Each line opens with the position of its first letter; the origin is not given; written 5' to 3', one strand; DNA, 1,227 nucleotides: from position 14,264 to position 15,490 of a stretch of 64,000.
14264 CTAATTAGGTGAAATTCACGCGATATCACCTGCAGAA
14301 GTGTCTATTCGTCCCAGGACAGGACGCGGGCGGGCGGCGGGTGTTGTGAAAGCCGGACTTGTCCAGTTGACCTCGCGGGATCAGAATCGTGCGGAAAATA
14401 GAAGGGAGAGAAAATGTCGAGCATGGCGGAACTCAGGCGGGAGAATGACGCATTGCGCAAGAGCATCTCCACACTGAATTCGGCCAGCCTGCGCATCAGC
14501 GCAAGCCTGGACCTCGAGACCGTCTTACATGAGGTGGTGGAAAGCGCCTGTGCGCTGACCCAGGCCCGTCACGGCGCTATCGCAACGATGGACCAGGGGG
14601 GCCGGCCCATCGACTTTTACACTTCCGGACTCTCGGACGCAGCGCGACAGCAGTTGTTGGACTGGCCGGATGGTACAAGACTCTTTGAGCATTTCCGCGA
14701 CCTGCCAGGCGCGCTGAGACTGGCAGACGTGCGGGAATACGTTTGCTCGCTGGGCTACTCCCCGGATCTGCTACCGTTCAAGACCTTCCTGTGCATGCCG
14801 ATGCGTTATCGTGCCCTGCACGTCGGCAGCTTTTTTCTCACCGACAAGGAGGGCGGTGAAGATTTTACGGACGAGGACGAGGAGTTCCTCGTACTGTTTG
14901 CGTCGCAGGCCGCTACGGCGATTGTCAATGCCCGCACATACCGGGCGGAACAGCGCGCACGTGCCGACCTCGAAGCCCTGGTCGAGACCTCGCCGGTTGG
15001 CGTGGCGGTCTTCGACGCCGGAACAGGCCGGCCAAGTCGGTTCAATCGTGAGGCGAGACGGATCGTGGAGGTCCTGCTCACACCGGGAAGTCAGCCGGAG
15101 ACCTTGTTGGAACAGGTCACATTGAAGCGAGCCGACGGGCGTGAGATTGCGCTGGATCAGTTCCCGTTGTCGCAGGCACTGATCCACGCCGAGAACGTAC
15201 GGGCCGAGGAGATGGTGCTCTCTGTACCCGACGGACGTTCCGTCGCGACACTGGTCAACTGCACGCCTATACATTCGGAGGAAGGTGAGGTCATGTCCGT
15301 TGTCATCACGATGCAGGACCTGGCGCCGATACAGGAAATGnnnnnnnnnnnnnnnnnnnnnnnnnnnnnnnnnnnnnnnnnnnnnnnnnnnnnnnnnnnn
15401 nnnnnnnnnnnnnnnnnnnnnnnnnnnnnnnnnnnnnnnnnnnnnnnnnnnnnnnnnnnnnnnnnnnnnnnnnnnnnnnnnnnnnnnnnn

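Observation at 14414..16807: Unusual one-component architecture: sensor histidine kinase fused to a complete OmpR-type response regulator (REC + winged helix)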

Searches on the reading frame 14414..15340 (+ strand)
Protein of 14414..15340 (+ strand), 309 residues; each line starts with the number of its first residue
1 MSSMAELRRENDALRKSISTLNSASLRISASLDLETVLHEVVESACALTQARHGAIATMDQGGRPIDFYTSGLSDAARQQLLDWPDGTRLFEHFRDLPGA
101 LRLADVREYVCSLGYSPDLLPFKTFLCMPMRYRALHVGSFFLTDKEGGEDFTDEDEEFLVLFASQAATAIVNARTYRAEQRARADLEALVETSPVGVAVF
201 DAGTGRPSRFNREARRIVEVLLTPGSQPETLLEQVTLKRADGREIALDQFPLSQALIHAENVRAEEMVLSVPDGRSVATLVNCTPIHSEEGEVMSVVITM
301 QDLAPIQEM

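Call 15: search_solved_structures(query=window:14414-15340:+, max_evalue=0.001, show_alignments=4)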
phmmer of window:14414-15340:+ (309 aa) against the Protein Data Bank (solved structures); distinct sequences matched with E-value up to 0.001: 6.
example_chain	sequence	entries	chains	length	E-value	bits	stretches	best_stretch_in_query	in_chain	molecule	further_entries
2y79_A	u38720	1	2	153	3.3e-23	85.6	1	32-177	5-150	REDOX SENSOR HISTIDINE KINASE RESPONSE REGULATOR DEVS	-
2y8h_A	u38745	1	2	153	1.2e-22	83.8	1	32-177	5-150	TWO COMPONENT SENSOR HISTIDINE KINASE DEVS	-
4ynr_A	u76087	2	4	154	1.4e-22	83.6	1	32-177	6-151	Redox sensor histidine kinase response regulator DevS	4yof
2w3d_A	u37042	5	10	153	1.7e-22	83.3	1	32-177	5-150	TWO COMPONENT SENSOR HISTIDINE KINASE DEVS (GAF FAMILY PROTEIN)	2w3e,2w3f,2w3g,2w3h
2vzw_A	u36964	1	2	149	1.8e-18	70.1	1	34-177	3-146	PROBABLE HISTIDINE KINASE RESPONSE REGULATOR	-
1mc0_A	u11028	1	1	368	2.2e-05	27.1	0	123-192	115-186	3',5'-cyclic nucleotide phosphodiesterase 2A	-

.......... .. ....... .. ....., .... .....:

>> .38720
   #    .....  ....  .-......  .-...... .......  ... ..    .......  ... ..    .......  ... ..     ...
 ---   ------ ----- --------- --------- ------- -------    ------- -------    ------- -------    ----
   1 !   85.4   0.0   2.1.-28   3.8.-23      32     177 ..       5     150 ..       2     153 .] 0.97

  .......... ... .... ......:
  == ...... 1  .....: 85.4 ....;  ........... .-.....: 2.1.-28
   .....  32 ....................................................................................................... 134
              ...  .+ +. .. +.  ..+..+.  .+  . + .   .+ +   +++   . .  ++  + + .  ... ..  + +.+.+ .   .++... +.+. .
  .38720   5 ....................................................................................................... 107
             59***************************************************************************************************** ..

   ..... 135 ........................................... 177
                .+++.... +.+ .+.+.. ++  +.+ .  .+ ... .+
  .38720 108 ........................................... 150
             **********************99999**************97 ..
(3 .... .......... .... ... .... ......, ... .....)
